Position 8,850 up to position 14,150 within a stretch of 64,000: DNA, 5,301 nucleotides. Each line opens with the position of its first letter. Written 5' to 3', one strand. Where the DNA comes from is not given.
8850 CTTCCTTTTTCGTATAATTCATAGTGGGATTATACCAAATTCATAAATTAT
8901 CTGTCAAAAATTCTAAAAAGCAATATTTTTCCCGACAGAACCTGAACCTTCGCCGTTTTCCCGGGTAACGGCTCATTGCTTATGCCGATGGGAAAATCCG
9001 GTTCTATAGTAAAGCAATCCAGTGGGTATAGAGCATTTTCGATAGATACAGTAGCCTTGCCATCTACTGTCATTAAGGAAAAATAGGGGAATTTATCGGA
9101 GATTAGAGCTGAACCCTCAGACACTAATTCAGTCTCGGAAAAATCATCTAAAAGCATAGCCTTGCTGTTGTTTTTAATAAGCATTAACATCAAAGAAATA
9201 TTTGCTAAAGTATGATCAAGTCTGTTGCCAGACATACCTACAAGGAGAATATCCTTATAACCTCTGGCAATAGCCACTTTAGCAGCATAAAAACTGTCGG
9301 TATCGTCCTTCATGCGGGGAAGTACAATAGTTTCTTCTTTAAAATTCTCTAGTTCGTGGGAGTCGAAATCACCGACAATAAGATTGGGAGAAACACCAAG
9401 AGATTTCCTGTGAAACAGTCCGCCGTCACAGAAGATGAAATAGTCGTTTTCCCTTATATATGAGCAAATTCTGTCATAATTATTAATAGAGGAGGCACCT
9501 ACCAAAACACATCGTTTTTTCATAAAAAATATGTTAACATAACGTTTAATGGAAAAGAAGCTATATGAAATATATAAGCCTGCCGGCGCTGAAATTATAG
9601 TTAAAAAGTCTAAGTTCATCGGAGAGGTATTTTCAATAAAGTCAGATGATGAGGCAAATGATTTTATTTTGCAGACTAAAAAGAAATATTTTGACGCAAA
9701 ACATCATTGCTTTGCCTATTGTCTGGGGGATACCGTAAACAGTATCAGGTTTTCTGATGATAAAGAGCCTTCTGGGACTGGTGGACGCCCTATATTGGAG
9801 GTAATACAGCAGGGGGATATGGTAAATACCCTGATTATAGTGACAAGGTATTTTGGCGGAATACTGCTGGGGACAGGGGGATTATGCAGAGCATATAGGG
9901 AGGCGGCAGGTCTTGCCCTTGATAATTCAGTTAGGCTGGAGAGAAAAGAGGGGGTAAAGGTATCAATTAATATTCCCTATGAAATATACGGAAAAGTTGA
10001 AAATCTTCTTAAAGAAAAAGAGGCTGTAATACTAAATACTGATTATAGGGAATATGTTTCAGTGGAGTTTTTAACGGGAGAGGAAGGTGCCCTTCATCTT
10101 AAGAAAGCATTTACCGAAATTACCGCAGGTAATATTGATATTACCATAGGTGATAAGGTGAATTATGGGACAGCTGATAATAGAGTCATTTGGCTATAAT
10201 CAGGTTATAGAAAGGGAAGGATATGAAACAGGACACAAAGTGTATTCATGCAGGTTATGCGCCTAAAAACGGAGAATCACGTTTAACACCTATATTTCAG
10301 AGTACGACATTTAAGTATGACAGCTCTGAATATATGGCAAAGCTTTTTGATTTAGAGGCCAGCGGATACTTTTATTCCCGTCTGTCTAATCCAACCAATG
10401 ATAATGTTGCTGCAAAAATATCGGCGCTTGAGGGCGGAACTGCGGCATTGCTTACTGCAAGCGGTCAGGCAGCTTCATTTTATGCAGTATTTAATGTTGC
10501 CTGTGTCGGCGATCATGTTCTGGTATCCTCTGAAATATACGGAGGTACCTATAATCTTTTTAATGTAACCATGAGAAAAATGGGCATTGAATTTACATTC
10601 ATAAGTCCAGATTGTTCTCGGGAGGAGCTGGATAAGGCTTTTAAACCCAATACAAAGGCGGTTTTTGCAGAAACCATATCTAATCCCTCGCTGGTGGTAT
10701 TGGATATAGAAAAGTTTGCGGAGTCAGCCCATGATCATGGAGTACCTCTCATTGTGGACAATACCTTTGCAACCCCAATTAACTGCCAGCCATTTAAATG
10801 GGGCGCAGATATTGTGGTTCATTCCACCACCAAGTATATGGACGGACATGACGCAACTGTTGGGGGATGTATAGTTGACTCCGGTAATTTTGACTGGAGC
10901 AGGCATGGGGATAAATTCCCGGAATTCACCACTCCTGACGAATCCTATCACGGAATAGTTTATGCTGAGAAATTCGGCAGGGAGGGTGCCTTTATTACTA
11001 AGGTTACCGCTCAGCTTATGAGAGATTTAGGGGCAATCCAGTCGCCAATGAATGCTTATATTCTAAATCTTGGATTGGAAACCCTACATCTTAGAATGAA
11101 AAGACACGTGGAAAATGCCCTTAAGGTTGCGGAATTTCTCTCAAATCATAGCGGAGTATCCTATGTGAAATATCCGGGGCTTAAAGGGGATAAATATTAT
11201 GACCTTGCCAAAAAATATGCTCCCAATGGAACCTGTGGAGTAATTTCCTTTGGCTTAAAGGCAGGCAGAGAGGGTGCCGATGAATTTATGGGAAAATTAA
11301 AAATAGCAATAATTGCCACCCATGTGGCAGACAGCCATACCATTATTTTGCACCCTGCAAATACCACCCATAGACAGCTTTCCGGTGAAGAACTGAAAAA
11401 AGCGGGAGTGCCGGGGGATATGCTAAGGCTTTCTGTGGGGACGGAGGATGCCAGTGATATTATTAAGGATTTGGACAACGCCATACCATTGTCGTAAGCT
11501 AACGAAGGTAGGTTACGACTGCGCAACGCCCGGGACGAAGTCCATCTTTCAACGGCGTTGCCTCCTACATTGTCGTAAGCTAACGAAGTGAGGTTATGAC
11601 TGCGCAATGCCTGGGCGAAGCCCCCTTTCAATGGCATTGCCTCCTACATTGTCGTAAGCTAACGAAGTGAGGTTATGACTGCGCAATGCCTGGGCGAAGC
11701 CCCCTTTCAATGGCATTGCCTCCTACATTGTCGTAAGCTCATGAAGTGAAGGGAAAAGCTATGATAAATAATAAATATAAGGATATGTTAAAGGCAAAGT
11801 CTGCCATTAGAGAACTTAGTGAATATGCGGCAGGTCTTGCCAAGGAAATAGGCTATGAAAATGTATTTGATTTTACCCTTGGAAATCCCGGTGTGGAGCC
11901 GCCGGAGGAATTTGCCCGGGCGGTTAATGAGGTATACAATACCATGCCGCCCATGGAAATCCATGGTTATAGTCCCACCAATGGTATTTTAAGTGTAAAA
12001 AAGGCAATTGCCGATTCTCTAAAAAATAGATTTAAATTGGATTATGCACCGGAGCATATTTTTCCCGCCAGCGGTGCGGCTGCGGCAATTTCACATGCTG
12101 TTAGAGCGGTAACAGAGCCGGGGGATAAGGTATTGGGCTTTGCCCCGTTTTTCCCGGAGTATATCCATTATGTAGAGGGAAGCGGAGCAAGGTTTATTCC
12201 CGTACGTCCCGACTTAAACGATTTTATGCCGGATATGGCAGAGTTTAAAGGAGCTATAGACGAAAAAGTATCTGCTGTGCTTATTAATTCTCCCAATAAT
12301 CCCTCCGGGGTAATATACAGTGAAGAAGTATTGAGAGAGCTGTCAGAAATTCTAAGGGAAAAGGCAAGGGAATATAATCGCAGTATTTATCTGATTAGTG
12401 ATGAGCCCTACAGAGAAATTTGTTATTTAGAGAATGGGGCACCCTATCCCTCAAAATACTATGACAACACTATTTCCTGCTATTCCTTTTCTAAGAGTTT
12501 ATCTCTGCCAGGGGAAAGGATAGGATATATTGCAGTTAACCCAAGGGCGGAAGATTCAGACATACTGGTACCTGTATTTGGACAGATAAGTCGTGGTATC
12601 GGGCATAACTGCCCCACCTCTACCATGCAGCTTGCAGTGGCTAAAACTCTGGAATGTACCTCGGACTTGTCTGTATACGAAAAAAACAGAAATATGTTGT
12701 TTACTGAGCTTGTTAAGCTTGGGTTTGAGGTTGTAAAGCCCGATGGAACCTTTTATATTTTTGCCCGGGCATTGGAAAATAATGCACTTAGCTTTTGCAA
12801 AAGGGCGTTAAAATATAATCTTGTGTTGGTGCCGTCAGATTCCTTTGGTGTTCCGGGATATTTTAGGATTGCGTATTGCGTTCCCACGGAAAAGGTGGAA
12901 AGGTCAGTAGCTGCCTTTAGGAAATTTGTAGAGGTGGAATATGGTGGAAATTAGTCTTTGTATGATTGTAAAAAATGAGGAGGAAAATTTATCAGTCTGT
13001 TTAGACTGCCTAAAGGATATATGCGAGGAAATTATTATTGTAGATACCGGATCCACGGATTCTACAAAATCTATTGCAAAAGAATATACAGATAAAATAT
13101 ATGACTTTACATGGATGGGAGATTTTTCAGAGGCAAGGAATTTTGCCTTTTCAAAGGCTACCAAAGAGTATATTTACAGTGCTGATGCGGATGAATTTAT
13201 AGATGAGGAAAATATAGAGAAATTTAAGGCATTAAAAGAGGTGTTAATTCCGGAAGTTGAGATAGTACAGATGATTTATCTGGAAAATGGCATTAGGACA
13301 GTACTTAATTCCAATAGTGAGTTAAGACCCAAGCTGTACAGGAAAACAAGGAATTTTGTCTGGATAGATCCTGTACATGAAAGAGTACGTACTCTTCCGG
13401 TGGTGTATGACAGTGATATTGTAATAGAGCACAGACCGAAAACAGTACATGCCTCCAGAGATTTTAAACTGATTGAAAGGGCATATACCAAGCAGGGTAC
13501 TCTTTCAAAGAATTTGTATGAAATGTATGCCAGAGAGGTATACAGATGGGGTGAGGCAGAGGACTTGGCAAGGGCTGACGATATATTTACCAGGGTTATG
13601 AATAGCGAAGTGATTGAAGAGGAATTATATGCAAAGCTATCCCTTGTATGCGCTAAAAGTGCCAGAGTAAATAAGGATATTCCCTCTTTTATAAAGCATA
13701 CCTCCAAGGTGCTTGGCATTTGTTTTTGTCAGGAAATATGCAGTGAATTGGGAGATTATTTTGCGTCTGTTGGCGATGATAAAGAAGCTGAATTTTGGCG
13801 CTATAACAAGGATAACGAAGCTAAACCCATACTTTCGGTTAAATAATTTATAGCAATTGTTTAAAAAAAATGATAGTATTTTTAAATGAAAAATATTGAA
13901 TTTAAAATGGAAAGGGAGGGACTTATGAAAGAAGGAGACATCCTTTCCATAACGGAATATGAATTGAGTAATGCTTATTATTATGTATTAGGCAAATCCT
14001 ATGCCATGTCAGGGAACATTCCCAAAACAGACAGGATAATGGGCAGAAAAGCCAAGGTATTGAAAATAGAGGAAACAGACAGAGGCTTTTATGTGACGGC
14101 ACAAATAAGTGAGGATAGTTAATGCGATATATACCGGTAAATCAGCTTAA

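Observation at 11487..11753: Tandem 79-81-bp intergenic repeat whose hairpins are maintained by paired substitutions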

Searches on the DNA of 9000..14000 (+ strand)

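Call 4: search_rna_families(source=window, start=9000, end=14000, threshold=evalue, max_evalue=10, show_alignments=3)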
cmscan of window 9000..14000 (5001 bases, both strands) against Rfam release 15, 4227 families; matches with E-value up to 10: 2.
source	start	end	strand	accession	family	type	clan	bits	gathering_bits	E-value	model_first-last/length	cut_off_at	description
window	13740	13891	-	RF04150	MIR2655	Gene; miRNA;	-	19.9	122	8.2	73-219/267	no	MIR2655 microRNA precursor family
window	9850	9998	-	RF00457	IRES_mnt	Cis-reg; IRES;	-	13.3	100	4.8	1-203/203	no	Mnt IRES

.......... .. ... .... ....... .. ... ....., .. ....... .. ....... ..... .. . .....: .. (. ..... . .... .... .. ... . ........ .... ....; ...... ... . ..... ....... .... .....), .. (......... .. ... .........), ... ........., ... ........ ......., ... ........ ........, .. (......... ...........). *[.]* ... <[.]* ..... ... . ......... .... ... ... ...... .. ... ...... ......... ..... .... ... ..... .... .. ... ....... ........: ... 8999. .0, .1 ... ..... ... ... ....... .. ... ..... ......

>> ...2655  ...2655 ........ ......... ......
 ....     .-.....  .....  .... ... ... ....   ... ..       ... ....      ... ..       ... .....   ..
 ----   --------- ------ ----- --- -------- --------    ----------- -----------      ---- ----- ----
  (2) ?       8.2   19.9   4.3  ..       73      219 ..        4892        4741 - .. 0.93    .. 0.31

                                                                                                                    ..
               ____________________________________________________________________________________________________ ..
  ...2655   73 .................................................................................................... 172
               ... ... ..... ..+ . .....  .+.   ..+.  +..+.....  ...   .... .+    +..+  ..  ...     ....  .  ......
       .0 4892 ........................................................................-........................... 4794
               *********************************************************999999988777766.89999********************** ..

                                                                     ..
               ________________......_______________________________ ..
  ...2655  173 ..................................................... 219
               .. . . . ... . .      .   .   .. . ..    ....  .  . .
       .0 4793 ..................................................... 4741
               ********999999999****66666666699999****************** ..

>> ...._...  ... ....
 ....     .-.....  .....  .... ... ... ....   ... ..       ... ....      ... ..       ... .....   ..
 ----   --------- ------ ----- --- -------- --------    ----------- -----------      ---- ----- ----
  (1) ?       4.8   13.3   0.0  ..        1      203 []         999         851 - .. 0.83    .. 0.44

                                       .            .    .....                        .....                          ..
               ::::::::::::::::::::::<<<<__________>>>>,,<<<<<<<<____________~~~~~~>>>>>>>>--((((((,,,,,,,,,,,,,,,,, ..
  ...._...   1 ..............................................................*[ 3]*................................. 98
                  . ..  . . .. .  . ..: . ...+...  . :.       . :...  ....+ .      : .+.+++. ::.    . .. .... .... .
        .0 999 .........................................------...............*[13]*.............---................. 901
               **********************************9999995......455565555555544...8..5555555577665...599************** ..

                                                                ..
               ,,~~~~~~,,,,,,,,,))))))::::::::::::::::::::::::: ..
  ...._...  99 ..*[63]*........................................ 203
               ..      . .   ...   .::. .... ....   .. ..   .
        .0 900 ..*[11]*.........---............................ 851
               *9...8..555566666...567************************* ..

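Call 72: search_dna_similar(query=window:11487-11646:+, collection=phages, mode=distant, max_evalue=0.01)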
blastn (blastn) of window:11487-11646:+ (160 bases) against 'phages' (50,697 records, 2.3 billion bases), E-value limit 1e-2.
No match.

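Call 73: search_dna_similar(query=window:11487-11646:+, collection=plasmids, mode=distant, max_evalue=0.01)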
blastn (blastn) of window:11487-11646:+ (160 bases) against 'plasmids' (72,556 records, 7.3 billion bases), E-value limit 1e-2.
No match.

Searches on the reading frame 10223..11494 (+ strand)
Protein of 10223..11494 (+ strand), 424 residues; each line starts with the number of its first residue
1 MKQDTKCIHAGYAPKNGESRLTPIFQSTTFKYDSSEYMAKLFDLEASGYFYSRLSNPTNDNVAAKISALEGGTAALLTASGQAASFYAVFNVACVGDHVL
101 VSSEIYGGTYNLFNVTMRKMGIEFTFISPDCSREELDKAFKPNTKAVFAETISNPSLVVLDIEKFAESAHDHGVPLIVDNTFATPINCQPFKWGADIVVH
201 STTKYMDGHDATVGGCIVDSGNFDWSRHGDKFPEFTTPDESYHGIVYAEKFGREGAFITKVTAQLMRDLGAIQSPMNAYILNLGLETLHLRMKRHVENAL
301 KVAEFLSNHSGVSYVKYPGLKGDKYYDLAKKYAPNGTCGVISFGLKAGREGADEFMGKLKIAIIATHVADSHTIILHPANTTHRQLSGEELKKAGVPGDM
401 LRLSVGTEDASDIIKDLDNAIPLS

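Call 53: find_encoding_contigs(protein=window:10223-11494:+, flank=2500, max_places=10)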
Protein window:10223-11494:+ (424 aa): 24 contigs read that carry it; 10 places shown.
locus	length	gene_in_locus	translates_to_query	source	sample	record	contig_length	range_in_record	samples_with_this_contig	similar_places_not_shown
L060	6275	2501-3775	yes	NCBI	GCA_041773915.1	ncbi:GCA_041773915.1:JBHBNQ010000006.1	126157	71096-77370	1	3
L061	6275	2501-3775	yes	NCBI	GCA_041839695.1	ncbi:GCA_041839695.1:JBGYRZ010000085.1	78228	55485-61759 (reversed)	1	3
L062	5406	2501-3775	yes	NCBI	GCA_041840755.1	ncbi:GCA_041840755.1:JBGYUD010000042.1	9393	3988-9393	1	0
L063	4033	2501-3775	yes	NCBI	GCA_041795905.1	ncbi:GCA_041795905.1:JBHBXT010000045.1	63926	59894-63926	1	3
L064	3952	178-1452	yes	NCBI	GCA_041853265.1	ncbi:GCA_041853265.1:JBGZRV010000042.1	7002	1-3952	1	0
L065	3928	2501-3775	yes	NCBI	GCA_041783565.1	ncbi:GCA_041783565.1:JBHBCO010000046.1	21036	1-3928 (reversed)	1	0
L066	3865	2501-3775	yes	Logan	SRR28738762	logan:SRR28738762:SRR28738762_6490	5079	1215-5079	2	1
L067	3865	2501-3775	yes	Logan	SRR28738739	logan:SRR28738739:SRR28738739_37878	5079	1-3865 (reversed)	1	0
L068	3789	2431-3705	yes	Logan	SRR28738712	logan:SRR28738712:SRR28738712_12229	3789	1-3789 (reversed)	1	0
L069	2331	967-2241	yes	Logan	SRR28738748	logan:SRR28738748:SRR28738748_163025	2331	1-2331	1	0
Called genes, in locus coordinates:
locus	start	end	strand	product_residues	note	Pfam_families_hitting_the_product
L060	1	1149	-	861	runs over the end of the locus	PF00912:Transgly, PF00905:Transpeptidase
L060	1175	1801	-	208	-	PF04263:TPK_catalytic, PF04265:TPK_B1_binding (weak)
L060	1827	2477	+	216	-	PF01205:Impact_N, PF09186:DUF1949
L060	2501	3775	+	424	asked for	PF01053:Cys_Met_Meta_PP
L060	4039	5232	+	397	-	PF00155:Aminotran_1_2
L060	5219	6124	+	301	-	PF00535:Glycos_transf_2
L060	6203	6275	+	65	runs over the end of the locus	-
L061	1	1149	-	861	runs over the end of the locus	PF00912:Transgly, PF00905:Transpeptidase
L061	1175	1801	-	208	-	PF04263:TPK_catalytic, PF04265:TPK_B1_binding (weak)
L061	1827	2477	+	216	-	PF01205:Impact_N, PF09186:DUF1949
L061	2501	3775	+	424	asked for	PF01053:Cys_Met_Meta_PP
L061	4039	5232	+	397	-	PF00155:Aminotran_1_2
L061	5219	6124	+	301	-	PF00535:Glycos_transf_2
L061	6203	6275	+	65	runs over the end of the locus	-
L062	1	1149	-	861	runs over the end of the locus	PF00912:Transgly, PF00905:Transpeptidase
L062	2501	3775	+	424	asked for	PF01053:Cys_Met_Meta_PP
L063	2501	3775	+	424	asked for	PF01053:Cys_Met_Meta_PP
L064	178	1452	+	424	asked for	PF01053:Cys_Met_Meta_PP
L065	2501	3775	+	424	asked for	PF01053:Cys_Met_Meta_PP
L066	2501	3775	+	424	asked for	PF01053:Cys_Met_Meta_PP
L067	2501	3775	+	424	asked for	PF01053:Cys_Met_Meta_PP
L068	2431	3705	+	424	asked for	PF01053:Cys_Met_Meta_PP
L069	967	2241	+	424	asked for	PF01053:Cys_Met_Meta_PP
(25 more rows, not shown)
